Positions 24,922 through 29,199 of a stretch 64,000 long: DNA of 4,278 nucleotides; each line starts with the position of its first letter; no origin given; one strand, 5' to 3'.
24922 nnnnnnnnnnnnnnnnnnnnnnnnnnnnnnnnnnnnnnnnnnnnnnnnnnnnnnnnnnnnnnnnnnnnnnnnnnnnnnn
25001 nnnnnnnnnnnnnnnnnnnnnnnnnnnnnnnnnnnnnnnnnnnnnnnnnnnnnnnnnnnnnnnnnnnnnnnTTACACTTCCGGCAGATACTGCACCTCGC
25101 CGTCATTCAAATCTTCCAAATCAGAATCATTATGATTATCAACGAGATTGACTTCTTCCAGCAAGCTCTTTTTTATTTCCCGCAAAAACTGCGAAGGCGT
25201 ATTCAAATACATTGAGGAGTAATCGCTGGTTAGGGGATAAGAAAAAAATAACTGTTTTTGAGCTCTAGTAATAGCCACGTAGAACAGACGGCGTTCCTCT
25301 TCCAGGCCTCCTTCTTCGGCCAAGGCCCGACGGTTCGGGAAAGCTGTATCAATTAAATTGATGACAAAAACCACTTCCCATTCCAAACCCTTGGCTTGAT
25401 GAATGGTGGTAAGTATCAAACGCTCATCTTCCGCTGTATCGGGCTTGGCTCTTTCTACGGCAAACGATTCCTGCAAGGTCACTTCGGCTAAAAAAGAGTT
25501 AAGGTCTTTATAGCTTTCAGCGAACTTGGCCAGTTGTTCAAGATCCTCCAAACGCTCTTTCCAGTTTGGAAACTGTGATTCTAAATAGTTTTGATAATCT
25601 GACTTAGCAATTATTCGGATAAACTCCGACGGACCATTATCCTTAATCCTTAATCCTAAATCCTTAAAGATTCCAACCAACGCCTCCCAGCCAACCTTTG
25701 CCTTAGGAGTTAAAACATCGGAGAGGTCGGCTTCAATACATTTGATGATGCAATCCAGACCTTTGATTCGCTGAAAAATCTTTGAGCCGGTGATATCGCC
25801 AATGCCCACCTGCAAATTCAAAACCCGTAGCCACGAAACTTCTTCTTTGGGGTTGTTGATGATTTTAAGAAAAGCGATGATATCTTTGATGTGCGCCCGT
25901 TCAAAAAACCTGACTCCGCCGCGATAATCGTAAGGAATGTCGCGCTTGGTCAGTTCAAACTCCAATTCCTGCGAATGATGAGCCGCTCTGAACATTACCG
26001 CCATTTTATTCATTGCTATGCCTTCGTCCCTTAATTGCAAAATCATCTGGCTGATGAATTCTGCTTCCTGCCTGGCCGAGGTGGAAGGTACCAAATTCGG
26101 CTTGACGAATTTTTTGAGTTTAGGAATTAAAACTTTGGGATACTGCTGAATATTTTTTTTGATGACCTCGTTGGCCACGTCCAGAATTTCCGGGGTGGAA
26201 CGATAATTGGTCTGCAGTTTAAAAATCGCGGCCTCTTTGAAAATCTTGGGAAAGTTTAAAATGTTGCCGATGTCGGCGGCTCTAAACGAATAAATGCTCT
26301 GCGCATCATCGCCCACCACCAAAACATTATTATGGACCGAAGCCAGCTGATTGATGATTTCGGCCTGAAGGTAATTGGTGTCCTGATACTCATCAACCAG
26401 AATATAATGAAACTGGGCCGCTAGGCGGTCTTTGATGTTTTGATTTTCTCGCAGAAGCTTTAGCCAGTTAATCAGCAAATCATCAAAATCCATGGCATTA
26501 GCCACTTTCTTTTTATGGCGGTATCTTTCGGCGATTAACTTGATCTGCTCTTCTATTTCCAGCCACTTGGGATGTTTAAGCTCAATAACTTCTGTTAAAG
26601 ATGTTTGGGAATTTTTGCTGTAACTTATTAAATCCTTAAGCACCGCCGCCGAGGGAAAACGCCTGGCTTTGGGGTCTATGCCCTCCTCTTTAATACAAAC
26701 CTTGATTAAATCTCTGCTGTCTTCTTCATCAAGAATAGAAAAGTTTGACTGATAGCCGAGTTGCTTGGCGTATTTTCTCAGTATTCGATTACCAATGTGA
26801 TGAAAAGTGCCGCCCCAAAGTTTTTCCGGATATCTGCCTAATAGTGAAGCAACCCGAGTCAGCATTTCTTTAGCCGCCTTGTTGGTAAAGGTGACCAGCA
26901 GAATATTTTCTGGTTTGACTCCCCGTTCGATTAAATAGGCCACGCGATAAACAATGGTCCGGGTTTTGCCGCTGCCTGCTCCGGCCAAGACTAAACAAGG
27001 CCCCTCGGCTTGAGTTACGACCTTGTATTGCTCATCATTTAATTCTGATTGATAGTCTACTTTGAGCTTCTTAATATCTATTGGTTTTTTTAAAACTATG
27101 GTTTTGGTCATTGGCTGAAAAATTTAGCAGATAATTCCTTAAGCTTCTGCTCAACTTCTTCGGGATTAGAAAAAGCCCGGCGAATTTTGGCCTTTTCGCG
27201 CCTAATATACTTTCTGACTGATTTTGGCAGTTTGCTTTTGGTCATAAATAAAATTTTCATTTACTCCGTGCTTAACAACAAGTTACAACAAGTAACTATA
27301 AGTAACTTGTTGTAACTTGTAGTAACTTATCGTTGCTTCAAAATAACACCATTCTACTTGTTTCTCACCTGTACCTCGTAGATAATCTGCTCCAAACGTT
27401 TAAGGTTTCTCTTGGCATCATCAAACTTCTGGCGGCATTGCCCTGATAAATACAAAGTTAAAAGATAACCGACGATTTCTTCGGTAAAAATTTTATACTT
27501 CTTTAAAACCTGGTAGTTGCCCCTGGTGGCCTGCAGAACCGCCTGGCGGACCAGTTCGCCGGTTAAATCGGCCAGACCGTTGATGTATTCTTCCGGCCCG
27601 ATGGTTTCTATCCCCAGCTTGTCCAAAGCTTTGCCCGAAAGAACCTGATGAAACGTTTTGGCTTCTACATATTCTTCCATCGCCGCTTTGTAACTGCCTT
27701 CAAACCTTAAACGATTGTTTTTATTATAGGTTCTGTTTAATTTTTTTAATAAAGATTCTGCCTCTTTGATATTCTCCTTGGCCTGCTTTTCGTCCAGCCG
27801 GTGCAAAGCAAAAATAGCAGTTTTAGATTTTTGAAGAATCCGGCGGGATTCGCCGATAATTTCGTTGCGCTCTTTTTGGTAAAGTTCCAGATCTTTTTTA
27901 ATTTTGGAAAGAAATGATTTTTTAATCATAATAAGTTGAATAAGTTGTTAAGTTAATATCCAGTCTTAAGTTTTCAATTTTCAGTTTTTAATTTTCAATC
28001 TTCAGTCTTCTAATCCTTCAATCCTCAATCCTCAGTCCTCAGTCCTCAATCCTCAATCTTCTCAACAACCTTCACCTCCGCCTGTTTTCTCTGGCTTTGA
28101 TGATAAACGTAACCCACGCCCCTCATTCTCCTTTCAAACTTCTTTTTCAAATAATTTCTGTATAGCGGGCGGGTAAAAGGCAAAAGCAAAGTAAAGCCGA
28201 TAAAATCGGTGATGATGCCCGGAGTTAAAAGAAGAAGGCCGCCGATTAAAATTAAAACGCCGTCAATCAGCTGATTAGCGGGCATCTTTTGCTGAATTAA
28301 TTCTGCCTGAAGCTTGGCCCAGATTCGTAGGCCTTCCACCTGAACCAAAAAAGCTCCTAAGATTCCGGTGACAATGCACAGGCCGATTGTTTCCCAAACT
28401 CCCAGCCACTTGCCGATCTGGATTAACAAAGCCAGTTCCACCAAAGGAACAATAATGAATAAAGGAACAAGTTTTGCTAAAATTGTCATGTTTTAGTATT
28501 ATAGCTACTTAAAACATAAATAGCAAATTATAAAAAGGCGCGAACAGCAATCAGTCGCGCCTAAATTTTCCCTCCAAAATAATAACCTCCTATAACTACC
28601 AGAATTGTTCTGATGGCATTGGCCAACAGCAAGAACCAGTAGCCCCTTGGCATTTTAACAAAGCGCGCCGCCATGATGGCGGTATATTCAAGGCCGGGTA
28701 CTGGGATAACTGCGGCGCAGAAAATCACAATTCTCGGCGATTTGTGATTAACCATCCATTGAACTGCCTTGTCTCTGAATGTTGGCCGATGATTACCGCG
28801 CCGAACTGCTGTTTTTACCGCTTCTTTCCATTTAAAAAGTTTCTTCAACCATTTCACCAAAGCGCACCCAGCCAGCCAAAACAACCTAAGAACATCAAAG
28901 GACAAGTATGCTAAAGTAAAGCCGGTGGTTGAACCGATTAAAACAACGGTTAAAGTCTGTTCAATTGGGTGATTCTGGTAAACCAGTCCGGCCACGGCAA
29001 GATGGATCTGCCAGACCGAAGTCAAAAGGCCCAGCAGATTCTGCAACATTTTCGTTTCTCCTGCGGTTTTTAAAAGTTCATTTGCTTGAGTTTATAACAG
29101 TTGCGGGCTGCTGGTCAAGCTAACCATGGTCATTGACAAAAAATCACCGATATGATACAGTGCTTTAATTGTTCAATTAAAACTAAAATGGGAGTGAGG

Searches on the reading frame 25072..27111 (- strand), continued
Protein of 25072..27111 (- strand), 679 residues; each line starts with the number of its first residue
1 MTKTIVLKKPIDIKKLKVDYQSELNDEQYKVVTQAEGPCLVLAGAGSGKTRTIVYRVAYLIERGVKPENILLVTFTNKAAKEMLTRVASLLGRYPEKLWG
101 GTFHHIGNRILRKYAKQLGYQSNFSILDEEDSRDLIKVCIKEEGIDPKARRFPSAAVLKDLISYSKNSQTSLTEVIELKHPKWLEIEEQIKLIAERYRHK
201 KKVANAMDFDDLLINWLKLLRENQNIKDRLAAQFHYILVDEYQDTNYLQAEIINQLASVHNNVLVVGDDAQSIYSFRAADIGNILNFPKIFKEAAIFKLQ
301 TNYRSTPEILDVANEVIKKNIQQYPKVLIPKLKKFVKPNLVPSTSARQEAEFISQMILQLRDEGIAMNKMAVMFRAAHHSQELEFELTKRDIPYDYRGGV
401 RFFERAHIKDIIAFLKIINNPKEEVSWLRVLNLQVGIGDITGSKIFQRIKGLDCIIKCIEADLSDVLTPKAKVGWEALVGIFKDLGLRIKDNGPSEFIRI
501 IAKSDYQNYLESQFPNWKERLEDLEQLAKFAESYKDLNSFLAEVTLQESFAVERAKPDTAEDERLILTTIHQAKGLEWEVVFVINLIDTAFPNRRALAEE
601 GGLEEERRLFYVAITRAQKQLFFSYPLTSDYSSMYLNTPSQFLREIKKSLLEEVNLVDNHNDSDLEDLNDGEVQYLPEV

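Call 17: find_encoding_contigs(protein=P0006, flank=4000, max_places=3)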
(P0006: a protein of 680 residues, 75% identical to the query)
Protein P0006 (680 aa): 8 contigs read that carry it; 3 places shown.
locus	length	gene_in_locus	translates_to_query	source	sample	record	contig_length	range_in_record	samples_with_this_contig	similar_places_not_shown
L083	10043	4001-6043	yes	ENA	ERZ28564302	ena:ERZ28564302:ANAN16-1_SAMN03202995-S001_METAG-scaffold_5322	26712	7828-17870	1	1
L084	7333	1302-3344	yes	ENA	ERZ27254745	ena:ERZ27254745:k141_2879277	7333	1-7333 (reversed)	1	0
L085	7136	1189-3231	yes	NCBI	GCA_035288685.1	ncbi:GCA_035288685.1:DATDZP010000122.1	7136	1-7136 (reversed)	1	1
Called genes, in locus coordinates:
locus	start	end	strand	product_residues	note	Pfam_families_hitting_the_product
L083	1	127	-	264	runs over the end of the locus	PF00483:NTP_transferase, PF12804:NTP_transf_3 (weak)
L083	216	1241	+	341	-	PF02547:Queuosine_synth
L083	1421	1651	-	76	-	-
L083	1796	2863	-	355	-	PF01926:MMR_HSR1, PF02421:FeoB_N, PF06071:YchF-GTPase_C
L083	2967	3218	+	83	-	-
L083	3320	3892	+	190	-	PF01997:Translin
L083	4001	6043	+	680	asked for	PF00580:UvrD-helicase, PF01443:Viral_helicase1 (faint), PF13245:AAA_19, PF13604:AAA_30 (faint), PF13087:AAA_12 (faint), PF13361:UvrD_C, PF13538:UvrD_C_2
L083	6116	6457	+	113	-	PF01687:Flavokinase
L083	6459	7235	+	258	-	PF13482:RNase_H_2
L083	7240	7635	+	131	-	-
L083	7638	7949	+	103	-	PF03091:CutA1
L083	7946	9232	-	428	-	PF00464:SHMT, PF00155:Aminotran_1_2 (weak)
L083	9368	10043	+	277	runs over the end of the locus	-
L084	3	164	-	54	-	?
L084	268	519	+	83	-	-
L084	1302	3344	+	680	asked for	PF00580:UvrD-helicase, PF01443:Viral_helicase1 (faint), PF13245:AAA_19, PF13604:AAA_30 (faint), PF13087:AAA_12 (faint), PF13361:UvrD_C, PF13538:UvrD_C_2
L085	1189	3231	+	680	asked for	PF00580:UvrD-helicase, PF01443:Viral_helicase1 (faint), PF13245:AAA_19, PF13604:AAA_30 (faint), PF13087:AAA_12 (faint), PF13361:UvrD_C, PF13538:UvrD_C_2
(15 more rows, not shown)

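Call 18: find_encoding_contigs(protein=P0009, flank=4000, max_places=2)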
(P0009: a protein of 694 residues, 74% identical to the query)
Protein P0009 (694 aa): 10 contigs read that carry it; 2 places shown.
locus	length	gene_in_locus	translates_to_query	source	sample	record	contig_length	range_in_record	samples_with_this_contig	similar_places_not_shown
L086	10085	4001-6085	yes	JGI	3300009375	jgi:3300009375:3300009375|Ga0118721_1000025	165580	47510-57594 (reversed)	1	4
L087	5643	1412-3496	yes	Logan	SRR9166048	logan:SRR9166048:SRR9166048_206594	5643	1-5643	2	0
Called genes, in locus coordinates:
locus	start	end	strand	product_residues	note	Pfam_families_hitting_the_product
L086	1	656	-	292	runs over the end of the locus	-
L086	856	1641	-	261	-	PF01978:TrmB, PF09339:HTH_IclR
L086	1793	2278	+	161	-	-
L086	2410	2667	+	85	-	-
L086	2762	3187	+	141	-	PF04186:FxsA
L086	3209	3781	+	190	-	PF01997:Translin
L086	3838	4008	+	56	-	-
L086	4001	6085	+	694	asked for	PF00580:UvrD-helicase, PF01443:Viral_helicase1 (faint), PF13245:AAA_19, PF13604:AAA_30 (faint), PF13087:AAA_12 (faint), PF13361:UvrD_C, PF13538:UvrD_C_2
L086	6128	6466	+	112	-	PF01687:Flavokinase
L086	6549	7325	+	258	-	PF13482:RNase_H_2, PF13280:WYL (faint)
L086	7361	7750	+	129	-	-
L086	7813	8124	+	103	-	PF03091:CutA1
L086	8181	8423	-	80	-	-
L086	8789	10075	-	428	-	PF00464:SHMT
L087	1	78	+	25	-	?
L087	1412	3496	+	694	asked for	PF00580:UvrD-helicase, PF01443:Viral_helicase1 (faint), PF13245:AAA_19, PF13604:AAA_30 (faint), PF13087:AAA_12 (faint), PF13361:UvrD_C, PF13538:UvrD_C_2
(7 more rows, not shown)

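Call 23: find_encoding_contigs(protein=P0001, flank=3000, max_places=4)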
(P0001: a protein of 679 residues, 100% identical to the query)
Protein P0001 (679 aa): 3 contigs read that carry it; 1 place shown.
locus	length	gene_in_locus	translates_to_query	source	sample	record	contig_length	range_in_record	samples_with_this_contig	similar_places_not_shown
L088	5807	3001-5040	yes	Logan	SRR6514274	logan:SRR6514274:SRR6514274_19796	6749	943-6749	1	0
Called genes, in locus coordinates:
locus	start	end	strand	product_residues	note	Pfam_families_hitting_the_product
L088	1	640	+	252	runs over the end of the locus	PF00215:OMPdecase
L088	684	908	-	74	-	-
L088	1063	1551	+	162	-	-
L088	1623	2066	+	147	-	PF04186:FxsA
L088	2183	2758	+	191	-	PF01997:Translin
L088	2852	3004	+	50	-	-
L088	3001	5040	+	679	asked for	PF00580:UvrD-helicase, PF01443:Viral_helicase1 (faint), PF13245:AAA_19, PF13604:AAA_30 (faint), PF13087:AAA_12 (faint), PF13361:UvrD_C, PF13538:UvrD_C_2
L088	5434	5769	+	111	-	PF01687:Flavokinase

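Call 33: find_encoding_contigs(protein=P0003, flank=3000, max_places=2)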
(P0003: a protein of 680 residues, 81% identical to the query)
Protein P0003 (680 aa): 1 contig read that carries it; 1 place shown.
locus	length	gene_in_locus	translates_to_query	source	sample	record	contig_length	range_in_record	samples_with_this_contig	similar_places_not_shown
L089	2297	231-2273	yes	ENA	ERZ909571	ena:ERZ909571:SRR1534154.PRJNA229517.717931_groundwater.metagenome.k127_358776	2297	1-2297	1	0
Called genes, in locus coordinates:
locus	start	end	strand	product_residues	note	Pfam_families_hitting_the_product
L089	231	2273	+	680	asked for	PF00580:UvrD-helicase, PF13604:AAA_30 (faint), PF01443:Viral_helicase1 (faint), PF13245:AAA_19, PF13087:AAA_12 (faint), PF13361:UvrD_C, PF13538:UvrD_C_2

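Call 34: find_encoding_contigs(protein=P0004, flank=3000, max_places=2)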
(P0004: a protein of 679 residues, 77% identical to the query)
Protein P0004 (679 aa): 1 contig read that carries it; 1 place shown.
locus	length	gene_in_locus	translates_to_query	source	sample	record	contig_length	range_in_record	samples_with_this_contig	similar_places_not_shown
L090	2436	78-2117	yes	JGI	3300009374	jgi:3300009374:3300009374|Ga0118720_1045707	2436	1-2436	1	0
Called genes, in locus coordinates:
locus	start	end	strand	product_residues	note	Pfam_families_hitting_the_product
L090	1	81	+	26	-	?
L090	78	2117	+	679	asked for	PF00580:UvrD-helicase, PF01443:Viral_helicase1 (faint), PF13245:AAA_19, PF13604:AAA_30 (faint), PF13087:AAA_12 (faint), PF13361:UvrD_C, PF13538:UvrD_C_2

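Call 35: find_encoding_contigs(protein=P0011, flank=3000, max_places=2)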
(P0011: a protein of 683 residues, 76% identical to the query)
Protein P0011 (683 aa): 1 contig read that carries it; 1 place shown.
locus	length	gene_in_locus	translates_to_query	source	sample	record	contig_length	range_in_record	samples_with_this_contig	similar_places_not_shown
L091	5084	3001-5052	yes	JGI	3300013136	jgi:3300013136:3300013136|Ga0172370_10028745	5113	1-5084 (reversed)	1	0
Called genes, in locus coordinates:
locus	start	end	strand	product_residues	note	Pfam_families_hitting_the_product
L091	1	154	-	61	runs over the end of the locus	?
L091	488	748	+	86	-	PF03144:GTP_EFTU_D2 (weak)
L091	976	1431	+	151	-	PF04186:FxsA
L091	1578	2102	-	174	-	-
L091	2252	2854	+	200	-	PF01997:Translin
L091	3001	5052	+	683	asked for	PF00580:UvrD-helicase, PF13604:AAA_30 (faint), PF01443:Viral_helicase1 (faint), PF13245:AAA_19, PF13361:UvrD_C, PF13538:UvrD_C_2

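Call 36: find_encoding_contigs(protein=P0007, flank=3000, max_places=2)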
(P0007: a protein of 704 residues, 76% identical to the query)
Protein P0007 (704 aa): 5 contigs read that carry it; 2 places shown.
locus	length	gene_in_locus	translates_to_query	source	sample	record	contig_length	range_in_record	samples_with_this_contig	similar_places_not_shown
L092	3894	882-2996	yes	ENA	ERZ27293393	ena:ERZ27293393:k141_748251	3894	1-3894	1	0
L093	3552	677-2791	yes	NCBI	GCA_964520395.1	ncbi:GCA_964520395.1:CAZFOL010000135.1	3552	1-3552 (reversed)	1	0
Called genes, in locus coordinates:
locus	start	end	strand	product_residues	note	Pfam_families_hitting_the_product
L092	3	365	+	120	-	?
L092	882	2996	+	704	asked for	PF00580:UvrD-helicase, PF13604:AAA_30 (faint), PF01443:Viral_helicase1 (faint), PF13245:AAA_19, PF13087:AAA_12 (faint), PF13361:UvrD_C, PF13538:UvrD_C_2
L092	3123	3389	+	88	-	PF21956:DUF6922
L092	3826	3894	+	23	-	?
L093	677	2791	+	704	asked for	PF00580:UvrD-helicase, PF13604:AAA_30 (faint), PF01443:Viral_helicase1 (faint), PF13245:AAA_19, PF13087:AAA_12 (faint), PF13361:UvrD_C, PF13538:UvrD_C_2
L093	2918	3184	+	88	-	PF21956:DUF6922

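Call 53: find_encoding_contigs(protein=P0008, flank=3000, max_places=1)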
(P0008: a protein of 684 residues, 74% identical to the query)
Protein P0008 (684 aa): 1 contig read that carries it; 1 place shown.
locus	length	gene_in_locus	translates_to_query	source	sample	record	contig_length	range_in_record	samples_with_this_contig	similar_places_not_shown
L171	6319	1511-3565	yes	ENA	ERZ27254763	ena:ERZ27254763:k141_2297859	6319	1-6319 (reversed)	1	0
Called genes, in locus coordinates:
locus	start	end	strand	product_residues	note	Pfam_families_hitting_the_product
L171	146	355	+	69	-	-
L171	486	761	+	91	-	-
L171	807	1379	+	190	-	PF01997:Translin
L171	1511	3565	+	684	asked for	PF00580:UvrD-helicase, PF01443:Viral_helicase1 (faint), PF13245:AAA_19, PF13604:AAA_30 (faint), PF13361:UvrD_C, PF13538:UvrD_C_2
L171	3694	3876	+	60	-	-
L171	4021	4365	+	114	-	PF01687:Flavokinase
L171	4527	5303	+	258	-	PF13482:RNase_H_2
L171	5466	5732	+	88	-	-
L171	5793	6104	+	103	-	PF03091:CutA1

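Call 54: find_encoding_contigs(protein=P0013, flank=3000, max_places=1)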
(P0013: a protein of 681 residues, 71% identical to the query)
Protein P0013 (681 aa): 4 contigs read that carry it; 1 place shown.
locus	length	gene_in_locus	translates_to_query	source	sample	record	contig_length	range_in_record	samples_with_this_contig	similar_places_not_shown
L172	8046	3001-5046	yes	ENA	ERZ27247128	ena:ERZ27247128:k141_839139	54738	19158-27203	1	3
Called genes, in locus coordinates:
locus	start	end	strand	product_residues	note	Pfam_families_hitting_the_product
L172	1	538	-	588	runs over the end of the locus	PF08486:SpoIID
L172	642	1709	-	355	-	PF01926:MMR_HSR1, PF02421:FeoB_N, PF06071:YchF-GTPase_C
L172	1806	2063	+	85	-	-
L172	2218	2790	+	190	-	PF01997:Translin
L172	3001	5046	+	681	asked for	PF00580:UvrD-helicase, PF01443:Viral_helicase1 (faint), PF13245:AAA_19, PF13087:AAA_12 (faint), PF13361:UvrD_C, PF13538:UvrD_C_2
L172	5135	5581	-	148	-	-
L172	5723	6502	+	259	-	PF13482:RNase_H_2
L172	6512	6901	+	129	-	-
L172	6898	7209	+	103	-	PF03091:CutA1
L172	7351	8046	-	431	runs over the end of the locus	PF00464:SHMT, PF00155:Aminotran_1_2 (weak)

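Call 67: search_protein_families(library=pfam, proteins=[L082:3319-3993:+, L172:5135-5581:-, L092:3123-3389:+], max_evalue=0.01)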
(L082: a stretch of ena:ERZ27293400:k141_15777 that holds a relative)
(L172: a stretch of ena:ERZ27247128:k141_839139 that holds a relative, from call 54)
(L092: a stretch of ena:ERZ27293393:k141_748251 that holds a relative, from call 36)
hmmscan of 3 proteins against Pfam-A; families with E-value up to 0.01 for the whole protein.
L082:3319-3993:+ (224 aa): 0 families

L172:5135-5581:- (148 aa): 5 families
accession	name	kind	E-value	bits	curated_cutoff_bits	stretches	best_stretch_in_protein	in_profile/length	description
PF15978.11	TnsD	-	0.00027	20.5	32.4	1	22-117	120-224/355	Tn7-like transposition protein D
PF13542.12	HTH_Tnp_ISL3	-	0.00039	20.3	27.4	1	84-113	19-47/51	Helix-turn-helix domain of transposase family ISL3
PF02796.21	HTH_7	-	0.0052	17.3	23.8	0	95-114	24-43/45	Helix-turn-helix domain of resolvase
PF08281.18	Sigma70_r4_2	-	0.0072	16.4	25.7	0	90-118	24-52/54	Sigma-70, region 4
PF13518.12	HTH_28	-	0.0098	16.4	25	0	89-117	9-37/52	Helix-turn-helix domain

L092:3123-3389:+ (88 aa): 1 family
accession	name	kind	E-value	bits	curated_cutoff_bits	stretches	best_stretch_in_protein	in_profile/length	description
PF21956.1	DUF6922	-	1.1e-11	44.5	27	1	6-55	2-51/52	Family of unknown function (DUF6922)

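Call 68: search_protein_families(library=padloc, proteins=[L082:3319-3993:+, L172:5135-5581:-, L092:3123-3389:+, window:25072-27111:-], max_evalue=0.001)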
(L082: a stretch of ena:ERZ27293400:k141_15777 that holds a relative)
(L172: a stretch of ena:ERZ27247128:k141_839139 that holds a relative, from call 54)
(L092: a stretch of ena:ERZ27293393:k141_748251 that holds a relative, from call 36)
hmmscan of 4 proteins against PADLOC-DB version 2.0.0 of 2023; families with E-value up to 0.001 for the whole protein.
L082:3319-3993:+ (224 aa): 0 families

L172:5135-5581:- (148 aa): 0 families

L092:3123-3389:+ (88 aa): 0 families

window:25072-27111:- (679 aa): 55 families (the best 25 are shown)
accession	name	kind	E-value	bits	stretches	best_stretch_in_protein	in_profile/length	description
PDLC03802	RTasHel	-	1.2e-101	339.6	2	21-447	3-382/675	DRT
PDLC00132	GajB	-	1.9e-92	308.9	1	23-647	3-624/625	UrvD helicase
PDLC00114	GajB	-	9e-82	273.6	1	22-647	6-630/635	UrvD helicase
PDLC00117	GajB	-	5.4e-74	247.8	2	24-407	16-390/604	UrvD helicase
PDLC00127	GajB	-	1.3e-60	203.6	2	21-319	6-291/594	UrvD helicase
PDLC00103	GajB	-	1.9e-52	177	1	22-628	15-579/612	UrvD helicase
PDLC00107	GajB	-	1.1e-51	174.1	2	16-394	8-373/587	UrvD helicase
PDLC00119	GajB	-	2.3e-49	166.8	2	35-326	14-308/565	UrvD helicase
PDLC00130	GajB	-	1e-48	164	2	23-405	3-373/589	UrvD helicase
PDLC00121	GajB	-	3.2e-46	156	2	24-395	6-361/565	UrvD helicase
PDLC00123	GajB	-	5.4e-41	138.8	3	176-384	124-322/540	UrvD helicase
PDLC00112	GajB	-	4.5e-40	135.8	2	23-370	6-346/581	UrvD helicase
PDLC00129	GajB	-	3.2e-39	133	2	20-390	8-371/594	UrvD helicase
PDLC00110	GajB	-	4.3e-37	126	3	195-363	235-408/725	UrvD helicase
PDLC00106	GajB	-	4.8e-37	125.7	3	217-384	189-350/577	UrvD helicase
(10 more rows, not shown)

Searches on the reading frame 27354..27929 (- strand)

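Call 11: search_protein_families(library=pfam, proteins=[window:27354-27929:-])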
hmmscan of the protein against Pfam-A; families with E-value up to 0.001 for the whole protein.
window:27354-27929:- (191 aa): 1 family
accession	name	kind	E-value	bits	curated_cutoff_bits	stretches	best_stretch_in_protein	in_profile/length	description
PF01997.21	Translin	-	8.4e-24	85.1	25.9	1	20-190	2-205/205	Translin family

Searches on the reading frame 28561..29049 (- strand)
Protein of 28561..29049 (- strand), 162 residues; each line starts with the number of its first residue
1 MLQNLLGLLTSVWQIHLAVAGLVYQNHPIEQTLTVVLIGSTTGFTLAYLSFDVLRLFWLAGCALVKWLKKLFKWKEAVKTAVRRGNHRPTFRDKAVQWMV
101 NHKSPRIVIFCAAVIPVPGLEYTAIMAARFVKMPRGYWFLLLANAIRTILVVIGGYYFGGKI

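Call 67: search_protein_families(library=pfam, proteins=[window:28561-29049:-], max_evalue=0.01)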
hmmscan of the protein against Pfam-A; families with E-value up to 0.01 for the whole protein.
window:28561-29049:- (162 aa): 1 family
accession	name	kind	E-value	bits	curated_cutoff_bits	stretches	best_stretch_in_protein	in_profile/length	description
PF09335.16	VTT_dom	-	0.0068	17.3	33.9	0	17-156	7-122/123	VTT domain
